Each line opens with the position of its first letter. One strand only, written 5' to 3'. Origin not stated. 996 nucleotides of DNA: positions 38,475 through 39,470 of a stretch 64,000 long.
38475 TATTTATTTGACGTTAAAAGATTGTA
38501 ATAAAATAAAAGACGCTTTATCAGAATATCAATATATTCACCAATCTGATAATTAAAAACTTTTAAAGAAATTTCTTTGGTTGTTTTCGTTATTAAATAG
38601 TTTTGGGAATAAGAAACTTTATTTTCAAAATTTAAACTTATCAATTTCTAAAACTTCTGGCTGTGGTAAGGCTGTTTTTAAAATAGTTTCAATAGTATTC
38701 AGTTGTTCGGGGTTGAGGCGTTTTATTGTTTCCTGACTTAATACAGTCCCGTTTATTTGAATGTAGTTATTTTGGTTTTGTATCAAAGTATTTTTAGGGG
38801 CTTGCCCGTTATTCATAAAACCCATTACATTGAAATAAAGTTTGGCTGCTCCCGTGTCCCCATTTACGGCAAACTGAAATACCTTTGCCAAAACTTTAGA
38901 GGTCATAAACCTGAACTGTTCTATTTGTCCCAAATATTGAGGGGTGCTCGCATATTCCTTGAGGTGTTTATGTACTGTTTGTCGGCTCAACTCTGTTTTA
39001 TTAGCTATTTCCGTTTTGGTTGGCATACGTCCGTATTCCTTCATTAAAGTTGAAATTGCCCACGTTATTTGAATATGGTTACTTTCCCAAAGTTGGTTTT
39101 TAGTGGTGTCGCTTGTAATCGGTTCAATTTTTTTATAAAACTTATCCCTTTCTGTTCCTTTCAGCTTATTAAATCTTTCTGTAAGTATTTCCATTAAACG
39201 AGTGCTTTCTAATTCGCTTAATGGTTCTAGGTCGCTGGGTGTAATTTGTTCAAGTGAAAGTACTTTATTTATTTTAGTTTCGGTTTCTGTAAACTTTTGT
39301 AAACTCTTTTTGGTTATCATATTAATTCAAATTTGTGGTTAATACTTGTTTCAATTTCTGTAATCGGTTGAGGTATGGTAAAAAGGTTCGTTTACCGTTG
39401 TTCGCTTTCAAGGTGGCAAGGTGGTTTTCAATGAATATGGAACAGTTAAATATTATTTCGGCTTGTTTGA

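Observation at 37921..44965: Candidate Bacteroidota phage satellite: 7-kb int/xis/helicase/ori/primase/TerS-like element at mnmE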

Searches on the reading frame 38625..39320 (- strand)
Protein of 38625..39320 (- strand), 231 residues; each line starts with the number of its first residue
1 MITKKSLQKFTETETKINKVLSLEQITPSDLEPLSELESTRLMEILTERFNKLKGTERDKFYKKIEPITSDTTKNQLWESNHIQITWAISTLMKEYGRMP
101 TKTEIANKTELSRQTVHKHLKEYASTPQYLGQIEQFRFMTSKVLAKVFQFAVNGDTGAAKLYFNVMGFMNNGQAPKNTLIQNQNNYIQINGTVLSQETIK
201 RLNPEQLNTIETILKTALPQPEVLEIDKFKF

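Call 7: search_protein_families(library=pfam, proteins=[window:38625-39320:-], max_evalue=0.1)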
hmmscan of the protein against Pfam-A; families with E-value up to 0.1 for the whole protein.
window:38625-39320:- (231 aa): 9 families
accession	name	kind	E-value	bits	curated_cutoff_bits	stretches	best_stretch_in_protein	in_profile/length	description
PF13443.12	HTH_26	-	0.001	19.7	22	0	90-123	3-34/63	Cro/C1-type HTH DNA-binding domain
PF04539.22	Sigma70_r3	-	0.0014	19.1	25.3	1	85-121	6-42/78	Sigma-70 region 3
PF14493.12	HTH_40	-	0.0016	19.1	27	1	103-142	16-52/89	Helix-turn-helix domain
PF13412.12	HTH_24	-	0.0052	16.8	21.9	1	101-122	19-40/48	Winged helix-turn-helix DNA-binding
PF08279.18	HTH_11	-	0.0054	17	25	1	101-121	17-37/55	HTH domain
PF13551.12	HTH_29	-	0.047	14.2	28.1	1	99-124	12-37/64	Winged helix-turn helix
PF13022.12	HTH_Tnp_1_2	-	0.074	13.6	27.9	0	93-178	21-108/122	Helix-turn-helix of insertion element transposase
PF12840.13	HTH_20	-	0.082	13.3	27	0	103-121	22-40/51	Helix-turn-helix domain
PF21716.3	dnstrm_HI1420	-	0.09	13.1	27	0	77-129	25-72/90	Probable addiction module antidote protein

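Call 8: search_protein_families(library=phrogs, proteins=[window:38625-39320:-], max_evalue=0.1)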
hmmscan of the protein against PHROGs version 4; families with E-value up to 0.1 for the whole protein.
window:38625-39320:- (231 aa): 11 families
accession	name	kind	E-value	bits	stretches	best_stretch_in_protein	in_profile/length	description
phrog_3502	-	unknown function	0.00014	22.9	1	81-121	52-93/131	-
phrog_24579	-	head and packaging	0.00085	20.3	1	94-165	26-98/126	terminase small subunit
phrog_28562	-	unknown function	0.021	15.4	0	92-147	50-104/248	-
phrog_8446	-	DNA, RNA and nucleotide metabolism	0.046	14.4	1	91-129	18-58/211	HNH endonuclease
phrog_2538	-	head and packaging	0.052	14.6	0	90-147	12-63/129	terminase small subunit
phrog_19097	-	transcription regulation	0.073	14.1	0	97-144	16-63/141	transcriptional repressor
phrog_23529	-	unknown function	0.077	13.7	0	50-122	117-188/197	-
phrog_2391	-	DNA, RNA and nucleotide metabolism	0.079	13.9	0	83-124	11-51/107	DNA binding protein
phrog_268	-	unknown function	0.087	13.6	0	85-122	45-79/119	-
phrog_357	-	transcription regulation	0.091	13.4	0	94-146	21-72/170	transcriptional repressor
phrog_9259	-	other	0.098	13.9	0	179-230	12-63/129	zinc-finger domain protein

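Call 9: search_protein_families(library=ncbifam, proteins=[window:38625-39320:-], max_evalue=0.1)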
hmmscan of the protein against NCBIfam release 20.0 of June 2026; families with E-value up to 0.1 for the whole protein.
window:38625-39320:- (231 aa): 10 families
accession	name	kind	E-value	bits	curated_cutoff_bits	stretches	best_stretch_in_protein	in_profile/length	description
TIGR02479.1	FliA_WhiG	subfamily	0.00013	21.8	189.6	1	81-125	81-125/224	FliA/WhiG family RNA polymerase sigma factor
TIGR02980.1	SigBFG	subfamily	0.0013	18.5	234.35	1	82-126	89-134/227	SigB/SigF/SigG family RNA polymerase sigma factor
NF005514.0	PRK07122.1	subfamily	0.004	16.3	372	1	81-120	125-164/264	RNA polymerase sigma factor SigF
NF045758.2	YlxM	equivalog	0.0079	16.3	80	1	103-123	36-56/72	YlxM family DNA-binding protein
NF005413.0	PRK06986.1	subfamily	0.013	15.4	201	0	83-125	100-142/241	RNA polymerase sigma factor FliA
TIGR02937.1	sigma70-ECF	superfamily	0.032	13.9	42.9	1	17-122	82-156/165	sigma-70 family RNA polymerase sigma factor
NF033546.1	transpos_IS21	equivalog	0.034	13.7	160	1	96-129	5-40/294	IS21 family transposase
NF038105.1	acin_NF038105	hypoth_equivalog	0.036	13.8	50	0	93-129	3-39/62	NF038105 family protein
TIGR02997.1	Sig70-cyanoRpoD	subfamily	0.047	13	384.5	0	88-124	166-202/298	RNA polymerase sigma factor, RpoD/SigA family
TIGR03879.1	near_KaiC_dom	domain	0.07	13.6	65.1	0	88-123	24-59/91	probable regulatory domain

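Call 10: find_homologous_proteins(query=window:38625-39320:-, max_evalue=0.001)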
Query window:38625-39320:- (231 aa): 759 proteins with E <= 0.001 among 922 candidates; the best 120 are listed.
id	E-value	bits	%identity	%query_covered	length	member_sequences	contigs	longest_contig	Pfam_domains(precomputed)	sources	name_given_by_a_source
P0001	5.1e-144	495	100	100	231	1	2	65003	-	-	-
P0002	5.1e-133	459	93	100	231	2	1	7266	-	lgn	-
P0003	3.1e-131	454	92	100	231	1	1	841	-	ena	-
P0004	4.6e-129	446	91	100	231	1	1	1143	-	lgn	-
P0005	1.8e-127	441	90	100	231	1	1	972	-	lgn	-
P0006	1.4e-125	435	89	98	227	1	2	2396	-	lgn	-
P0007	5.7e-125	433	89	99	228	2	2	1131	-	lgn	-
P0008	8.6e-125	432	90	97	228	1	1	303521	PF04539.23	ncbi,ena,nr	ncbi:MAG: hypothetical protein KF879_09425 [Saprospiraceae bacterium]|nr:hypothetical protein [Sapro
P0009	1.1e-124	432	89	99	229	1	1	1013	-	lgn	-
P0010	1.2e-124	432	87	99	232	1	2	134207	-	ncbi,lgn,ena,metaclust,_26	metaclust:\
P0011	1.2e-124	432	88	99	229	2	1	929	-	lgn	-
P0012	2.5e-124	431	90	98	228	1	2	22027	-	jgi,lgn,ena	-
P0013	7.5e-124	429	88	99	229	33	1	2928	-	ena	-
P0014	1.2e-123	429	88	99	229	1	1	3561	PF04539.23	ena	-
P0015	1.5e-123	428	88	99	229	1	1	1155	-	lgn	-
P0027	2.0e-120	418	88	97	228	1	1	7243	PF04539.23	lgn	-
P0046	1.3e-112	393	82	98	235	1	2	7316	-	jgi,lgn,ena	jgi:hypothetical protein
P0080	6.1e-105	368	79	95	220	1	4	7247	-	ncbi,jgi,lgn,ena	jgi:hypothetical protein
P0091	2.5e-103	362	78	94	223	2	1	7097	-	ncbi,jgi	jgi:hypothetical protein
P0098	4.6e-102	358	76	97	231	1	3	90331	-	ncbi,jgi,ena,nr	ncbi:MAG TPA: hypothetical protein VMW76_03125 [Bacteroidales bacterium]|nr:hypothetical protein [Ba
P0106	7.4e-101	354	77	94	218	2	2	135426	PF04539.23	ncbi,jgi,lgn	ncbi:MAG: sigma-70 domain-containing protein [Cyclobacteriaceae bacterium]|jgi:hypothetical protein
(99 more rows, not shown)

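Call 12: find_encoding_contigs(protein=P0002, flank=10000, max_places=4)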
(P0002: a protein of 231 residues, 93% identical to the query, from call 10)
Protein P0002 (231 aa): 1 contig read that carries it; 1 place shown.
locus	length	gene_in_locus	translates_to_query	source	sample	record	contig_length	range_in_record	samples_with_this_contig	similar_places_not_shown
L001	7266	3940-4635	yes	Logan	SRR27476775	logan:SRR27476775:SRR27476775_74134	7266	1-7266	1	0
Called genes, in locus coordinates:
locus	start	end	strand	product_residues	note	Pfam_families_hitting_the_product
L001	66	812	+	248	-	-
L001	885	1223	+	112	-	PF12728:HTH_17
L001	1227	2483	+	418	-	-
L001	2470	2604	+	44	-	-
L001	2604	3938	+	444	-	PF19898:DUF6371, PF22292:DUF6965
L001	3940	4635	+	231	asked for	-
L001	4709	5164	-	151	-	-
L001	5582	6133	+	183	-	PF12728:HTH_17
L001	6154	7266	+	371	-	?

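Call 13: find_encoding_contigs(protein=P0027, flank=10000, max_places=4)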
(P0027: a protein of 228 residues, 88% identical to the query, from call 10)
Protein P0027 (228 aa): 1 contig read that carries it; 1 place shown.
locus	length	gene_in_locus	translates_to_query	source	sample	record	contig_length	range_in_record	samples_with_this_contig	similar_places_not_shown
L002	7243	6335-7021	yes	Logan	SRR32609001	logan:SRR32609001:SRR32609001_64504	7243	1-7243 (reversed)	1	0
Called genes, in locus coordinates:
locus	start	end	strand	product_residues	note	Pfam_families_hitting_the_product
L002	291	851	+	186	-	PF01710:HTH_Tnp_IS630 (faint), PF08279:HTH_11 (faint), PF02796:HTH_7 (faint), PF12728:HTH_17, PF13309:HTH_22 (faint), PF13384:HTH_23 (faint)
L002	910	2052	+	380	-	PF17293:Arm-DNA-bind_5, PF13102:Phage_int_SAM_5, PF00589:Phage_integrase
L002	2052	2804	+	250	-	-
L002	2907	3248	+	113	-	PF12728:HTH_17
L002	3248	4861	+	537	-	PF08706:D5_N, PF19263:DUF5906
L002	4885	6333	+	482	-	PF21957:Zn_ribbon_16, PF19898:DUF6371, PF22292:DUF6965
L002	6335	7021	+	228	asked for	PF04539:Sigma70_r3 (faint)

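Call 18: find_encoding_contigs(protein=P0008, flank=10000, max_places=2)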
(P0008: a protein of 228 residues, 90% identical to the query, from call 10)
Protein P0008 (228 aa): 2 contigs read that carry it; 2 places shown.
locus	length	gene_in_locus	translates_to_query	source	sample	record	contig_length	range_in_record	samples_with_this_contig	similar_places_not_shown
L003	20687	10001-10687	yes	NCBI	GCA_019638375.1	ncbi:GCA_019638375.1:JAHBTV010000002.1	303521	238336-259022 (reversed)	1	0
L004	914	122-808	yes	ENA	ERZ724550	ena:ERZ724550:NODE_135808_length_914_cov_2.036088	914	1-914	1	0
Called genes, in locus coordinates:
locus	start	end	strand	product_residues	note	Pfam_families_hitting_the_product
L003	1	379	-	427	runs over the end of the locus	PF02321:OEP (faint)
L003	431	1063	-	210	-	PF00440:TetR_N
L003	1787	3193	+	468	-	PF10396:TrmE_N, PF12631:MnmE_helical, PF00350:Dynamin_N (faint), PF01926:MMR_HSR1, PF02421:FeoB_N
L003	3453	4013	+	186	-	PF01710:HTH_Tnp_IS630 (faint), PF08279:HTH_11 (faint), PF02796:HTH_7 (faint), PF12728:HTH_17, PF13309:HTH_22 (faint), PF13384:HTH_23 (faint)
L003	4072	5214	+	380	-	PF17293:Arm-DNA-bind_5, PF13102:Phage_int_SAM_5, PF00589:Phage_integrase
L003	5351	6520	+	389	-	-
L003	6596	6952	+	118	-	PF12728:HTH_17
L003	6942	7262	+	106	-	-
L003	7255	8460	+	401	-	-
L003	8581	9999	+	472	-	PF21957:Zn_ribbon_16, PF19898:DUF6371, PF22292:DUF6965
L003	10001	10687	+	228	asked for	PF04539:Sigma70_r3 (faint)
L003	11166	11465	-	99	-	PF01541:GIY-YIG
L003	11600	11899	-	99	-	PF01541:GIY-YIG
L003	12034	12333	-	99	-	PF01541:GIY-YIG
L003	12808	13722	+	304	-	PF00294:PfkB, PF08543:Phos_pyr_kin (weak)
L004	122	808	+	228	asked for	PF04539:Sigma70_r3 (faint)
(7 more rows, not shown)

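Call 19: find_encoding_contigs(protein=P0106, flank=10000, max_places=2)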
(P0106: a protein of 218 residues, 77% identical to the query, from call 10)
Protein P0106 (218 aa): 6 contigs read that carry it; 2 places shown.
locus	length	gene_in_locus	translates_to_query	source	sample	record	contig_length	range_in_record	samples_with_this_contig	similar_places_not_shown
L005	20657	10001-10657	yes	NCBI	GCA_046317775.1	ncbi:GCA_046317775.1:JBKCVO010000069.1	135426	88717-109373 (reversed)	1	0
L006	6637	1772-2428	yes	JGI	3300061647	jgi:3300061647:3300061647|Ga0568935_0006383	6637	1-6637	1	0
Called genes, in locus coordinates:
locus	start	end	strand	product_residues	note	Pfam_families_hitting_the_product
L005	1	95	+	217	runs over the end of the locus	PF01325:Fe_dep_repress, PF02742:Fe_dep_repr_C, PF04023:FeoA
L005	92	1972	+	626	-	PF01566:Nramp, PF00582:Usp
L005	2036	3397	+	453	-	PF10396:TrmE_N, PF12631:MnmE_helical, PF16897:MMR_HSR1_Xtn (faint), PF01926:MMR_HSR1, PF02421:FeoB_N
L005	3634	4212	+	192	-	PF13518:HTH_28 (faint), PF12728:HTH_17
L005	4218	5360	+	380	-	PF13102:Phage_int_SAM_5, PF00589:Phage_integrase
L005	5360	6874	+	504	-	-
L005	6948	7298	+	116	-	PF12728:HTH_17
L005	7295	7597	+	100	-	-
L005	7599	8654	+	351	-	PF13481:AAA_25, PF03796:DnaB_C (faint)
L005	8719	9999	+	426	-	PF21957:Zn_ribbon_16, PF19898:DUF6371, PF22292:DUF6965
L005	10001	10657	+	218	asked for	PF04539:Sigma70_r3 (weak)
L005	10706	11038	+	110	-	-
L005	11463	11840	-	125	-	-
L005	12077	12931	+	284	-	-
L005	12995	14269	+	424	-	-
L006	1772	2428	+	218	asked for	PF04539:Sigma70_r3 (weak)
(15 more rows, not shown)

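Call 20: find_encoding_contigs(protein=P0098, flank=10000, max_places=2)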
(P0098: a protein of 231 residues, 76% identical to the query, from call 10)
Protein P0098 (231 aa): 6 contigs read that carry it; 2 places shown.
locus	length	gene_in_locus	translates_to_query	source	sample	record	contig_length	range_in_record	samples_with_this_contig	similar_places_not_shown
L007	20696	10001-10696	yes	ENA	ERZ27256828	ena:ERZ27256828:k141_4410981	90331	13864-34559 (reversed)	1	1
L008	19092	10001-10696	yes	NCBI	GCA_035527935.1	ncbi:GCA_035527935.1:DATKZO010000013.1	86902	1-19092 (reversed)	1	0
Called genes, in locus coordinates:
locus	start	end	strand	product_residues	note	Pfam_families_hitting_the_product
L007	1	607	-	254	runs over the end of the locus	-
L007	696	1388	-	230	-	-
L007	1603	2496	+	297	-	PF01553:Acyltransferase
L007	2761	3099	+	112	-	-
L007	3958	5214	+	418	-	PF13102:Phage_int_SAM_5, PF00589:Phage_integrase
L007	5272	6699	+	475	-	-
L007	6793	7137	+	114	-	PF12728:HTH_17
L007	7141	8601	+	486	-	PF13148:DUF3987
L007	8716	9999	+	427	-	PF21957:Zn_ribbon_16, PF19898:DUF6371, PF22292:DUF6965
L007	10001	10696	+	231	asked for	-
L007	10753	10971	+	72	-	-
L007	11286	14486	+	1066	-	PF02384:N6_Mtase, PF20473:MmeI_Mtase, PF07669:Eco57I, PF12950:TaqI_C (weak)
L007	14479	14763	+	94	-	-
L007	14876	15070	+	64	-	-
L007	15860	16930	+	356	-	PF24390:PRTase-CE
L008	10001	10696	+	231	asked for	-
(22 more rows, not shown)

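Call 21: find_related_loci(query=window:38625-39320:-, collection=viral_contigs, flank=10000)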
Query window:38625-39320:- (231 aa) in viral_contigs; peptide patterns used: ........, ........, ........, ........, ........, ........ (x = any residue, [..] = any of these).
16 stretches matched a pattern, but none encodes a relative of the query by tblastn (E <= 1e-3).

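Call 26: find_related_loci(query=A1, collection=viral_contigs, flank=10000)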
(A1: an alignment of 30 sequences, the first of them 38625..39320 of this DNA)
Query A1 (231 aa) in viral_contigs; peptide patterns used: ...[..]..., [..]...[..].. (x = any residue, [..] = any of these).
113 stretches matched a pattern; 1 encode a relative of the query (tblastn E <= 1e-3); 1 distinct loci.
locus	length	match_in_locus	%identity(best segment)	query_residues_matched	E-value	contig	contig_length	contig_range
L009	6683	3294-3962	66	1-223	4e-97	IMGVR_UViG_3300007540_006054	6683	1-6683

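Call 38: predict_structure(alignment_id=A1)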
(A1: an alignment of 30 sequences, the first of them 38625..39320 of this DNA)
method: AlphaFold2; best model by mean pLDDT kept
length: 231 residues; sequences in the alignment: 30
mean_pLDDT: 73.8   pTM: 0.57
mean pLDDT of the five models: 73.8, 72.0, 71.3, 67.6, 65.8
residues with pLDDT >= 90: 87; 70-90: 40; 50-70: 67; < 50: 37
segments of 3 or more residues with pLDDT < 50: 1-6, 168-183, 217-231
pLDDT, mean of each block of 10 residues (from residue 1): 48 90 95 94 95 95 96 92 88 78 93 94 77 67 64 68 57 41 51 62 70 53 32 34
secondary structure, 60 per line:
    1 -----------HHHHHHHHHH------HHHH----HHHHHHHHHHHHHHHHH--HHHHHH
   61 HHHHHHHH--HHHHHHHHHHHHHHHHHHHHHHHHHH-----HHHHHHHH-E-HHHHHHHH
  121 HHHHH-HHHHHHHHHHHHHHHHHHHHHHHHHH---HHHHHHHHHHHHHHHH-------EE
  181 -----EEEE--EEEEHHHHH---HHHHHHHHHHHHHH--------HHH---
elements in order: H12-21 H28-31 H36-52 H55-68 H71-96 H102-109 H113-125 H127-152 H156-171 E186-189 E192-195 H196-200 H204-217

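Call 40: search_protein_representatives(alignment_id=A1)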
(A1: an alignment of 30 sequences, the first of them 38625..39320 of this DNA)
Query: 30 sequences, 231 profile positions. Proteins with E-value up to 0.001 (for the whole library): 990; up to 1e-10: 545; up to 1e-30: 213. The best 150 are listed.
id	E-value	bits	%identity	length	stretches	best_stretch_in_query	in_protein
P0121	7.2e-103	359.5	-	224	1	1-221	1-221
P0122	7.1e-95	333.3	-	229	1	1-227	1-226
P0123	7.4e-88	310.3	-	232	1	2-219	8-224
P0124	5.7e-83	294.3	-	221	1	1-220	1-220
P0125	7.8e-83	293.9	-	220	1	4-219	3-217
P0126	1.7e-81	289.5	-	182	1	46-225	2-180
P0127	5.2e-79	281.4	-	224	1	1-221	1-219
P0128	2.8e-72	259.3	-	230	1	4-221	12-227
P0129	4.2e-72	258.8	-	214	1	12-217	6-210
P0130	2.2e-70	253.1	-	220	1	3-217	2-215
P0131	2.3e-70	253.1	-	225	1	5-215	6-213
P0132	3.5e-70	252.5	-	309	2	73-224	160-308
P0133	2.0e-69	250.0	-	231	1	3-220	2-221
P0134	5.8e-69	248.5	-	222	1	1-220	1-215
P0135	8.2e-69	248.0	-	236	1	3-223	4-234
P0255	9.6e-42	159.4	-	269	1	14-219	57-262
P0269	2.2e-39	151.7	-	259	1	25-215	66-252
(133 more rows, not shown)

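Call 41: fold_search(model_id=the predicted structure, library=pdb)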
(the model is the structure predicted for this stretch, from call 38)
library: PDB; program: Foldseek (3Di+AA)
matches with E <= 10: 254; with E <= 0.001: 0
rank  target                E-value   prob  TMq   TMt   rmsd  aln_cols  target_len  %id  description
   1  9a50_A                2.7e-01  0.21  0.20  0.18  21.9       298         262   15  Integrative model of RPSB-RPOC by crosslinking MS and deep learning (released 2024-09-18)
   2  6pfv_G                6.1e-01  0.16  0.18  0.19  19.5       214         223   11  Structure of S. venezuelae RisG-WhiG-c-di-GMP complex: orthorhombic crystal form (released 2019-11-13)
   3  6pfj_A                7.9e-01  0.15  0.18  0.19  18.6       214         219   11  Structure of S. venezuelae RsiG-WhiG-(ci-di-GMP) complex, P64 crystal form (released 2019-11-13)
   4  3k0l_A                8.8e-01  0.14  0.17  0.25  18.4       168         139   14  Crystal Structure of Putative MarR Family Transcriptional Regulator from Acinetobacter sp. ADP (released 2009-10-13)
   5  4hx7_B                1.0e+00  0.44  0.21  0.35  11.0       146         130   10  Structure of MNTR E11K mutant complexed with Cd2+ (released 2012-11-21)
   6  3ang_A                1.0e+00  0.25  0.19  0.21  14.7       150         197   14  Crystal structure of Thermus thermophilus FadR in complex with E. coli-derived dodecyl-CoA (released 2011-03-09)
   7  4rgx_B                1.1e+00  0.15  0.17  0.27  17.4       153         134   14  Crystal Structure of Putative MarR Family Transcriptional Regulator HcaR from Acinetobacter sp. ADP complexed with 3,4 (released 2015-03-04)
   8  3ang_C                1.2e+00  0.25  0.21  0.23  15.5       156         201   13  Crystal structure of Thermus thermophilus FadR in complex with E. coli-derived dodecyl-CoA (released 2011-03-09)
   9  1rp3_G                1.2e+00  0.10  0.15  0.15  21.7       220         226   13  Cocrystal structure of the flagellar sigma/anti-sigma complex, Sigma-28/FlgM (released 2004-04-06)
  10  4hx7_A                1.4e+00  0.38  0.21  0.35  11.4       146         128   11  Structure of MNTR E11K mutant complexed with Cd2+ (released 2012-11-21)
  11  2ao9_G                1.5e+00  0.25  0.22  0.39  12.7       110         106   14  Structural Genomics, The crystal structure of a Phage protein (phBC6A51) from Bacillus cereus ATCC 14579 (released 2005-09-27)
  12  4rgr_B                1.5e+00  0.18  0.18  0.27  15.5       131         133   13  Crystal Structure of Putative MarR Family Transcriptional Regulator HcaR from Acinetobacter sp. ADP (released 2015-03-04)
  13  6pfv_A                1.5e+00  0.14  0.18  0.19  17.7       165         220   12  Structure of S. venezuelae RisG-WhiG-c-di-GMP complex: orthorhombic crystal form (released 2019-11-13)
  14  2wgb_A                1.5e+00  0.44  0.19  0.25   7.3        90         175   16  Crystal structure of the TetR-like transcriptional regulator LfrR from Mycobacterium smegmatis (released 2009-10-20)
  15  1on1_A                1.5e+00  0.30  0.20  0.33  11.4       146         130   11  Bacillus Subtilis Manganese Transport Regulator (Mntr) Bound To Manganese, AB Conformation. (released 2003-07-15)
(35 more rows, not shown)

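Call 44: search_dna_similar(query=window:38625-39320:-, collection=phages, mode=protein, max_evalue=0.01)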
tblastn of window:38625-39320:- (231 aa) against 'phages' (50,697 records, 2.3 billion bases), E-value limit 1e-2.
No match.

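Call 45: search_dna_similar(query=window:38625-39320:-, collection=plasmids, mode=protein, max_evalue=0.01)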
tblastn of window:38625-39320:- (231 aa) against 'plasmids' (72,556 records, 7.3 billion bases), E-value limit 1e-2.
No match.

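Call 48: fold_search(model_id=the predicted structure, library=viral)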
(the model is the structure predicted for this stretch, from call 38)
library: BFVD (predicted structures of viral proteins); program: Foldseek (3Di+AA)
matches with E <= 10: 296; with E <= 0.001: 0
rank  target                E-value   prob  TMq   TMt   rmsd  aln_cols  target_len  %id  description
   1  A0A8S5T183            1.8e-02  0.98  0.27  0.35  17.0       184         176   21  DNA-packaging protein small subunit [Myoviridae sp. ctp4Q36]
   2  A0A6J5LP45            2.9e-02  0.90  0.24  0.27  17.1       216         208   12  Terminase small subunit [uncultured Caudovirales phage]
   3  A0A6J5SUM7            3.1e-02  0.99  0.22  0.40  11.7       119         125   30  Uncharacterized protein [uncultured Caudovirales phage]
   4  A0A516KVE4            2.4e-01  0.60  0.23  0.35  22.9       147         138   17  (no name in the UniProt tables at hand)
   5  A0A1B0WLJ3            2.8e-01  0.15  0.17  0.09  28.9       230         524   16  (no name in the UniProt tables at hand)
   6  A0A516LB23            2.9e-01  0.28  0.24  0.23  20.5       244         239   14  (no name in the UniProt tables at hand)
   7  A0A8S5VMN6            3.1e-01  1.00  0.24  0.45   1.1        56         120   23  (no name in the UniProt tables at hand)
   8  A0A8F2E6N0            3.1e-01  0.38  0.19  0.24  16.5       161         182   16  Terminase small subunit [Streptomyces phage KimJongPhill]
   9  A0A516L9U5            3.2e-01  0.44  0.22  0.33  18.1       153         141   20  (no name in the UniProt tables at hand)
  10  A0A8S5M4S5            3.8e-01  1.00  0.24  0.61   0.9        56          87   25  LexA repressor [Siphoviridae sp. ctMYd37]
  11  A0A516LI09            4.2e-01  0.11  0.15  0.13  16.9       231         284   16  (no name in the UniProt tables at hand)
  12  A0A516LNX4            4.4e-01  0.33  0.19  0.25  18.7       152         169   18  (no name in the UniProt tables at hand)
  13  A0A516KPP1            4.4e-01  0.12  0.14  0.17  17.4       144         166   14  (no name in the UniProt tables at hand)
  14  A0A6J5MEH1            5.1e-01  0.23  0.20  0.25  13.0       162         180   14  Uncharacterized protein [uncultured Caudovirales phage]
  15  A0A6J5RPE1            5.7e-01  0.30  0.23  0.31  25.2       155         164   15  Uncharacterized protein [uncultured Caudovirales phage]
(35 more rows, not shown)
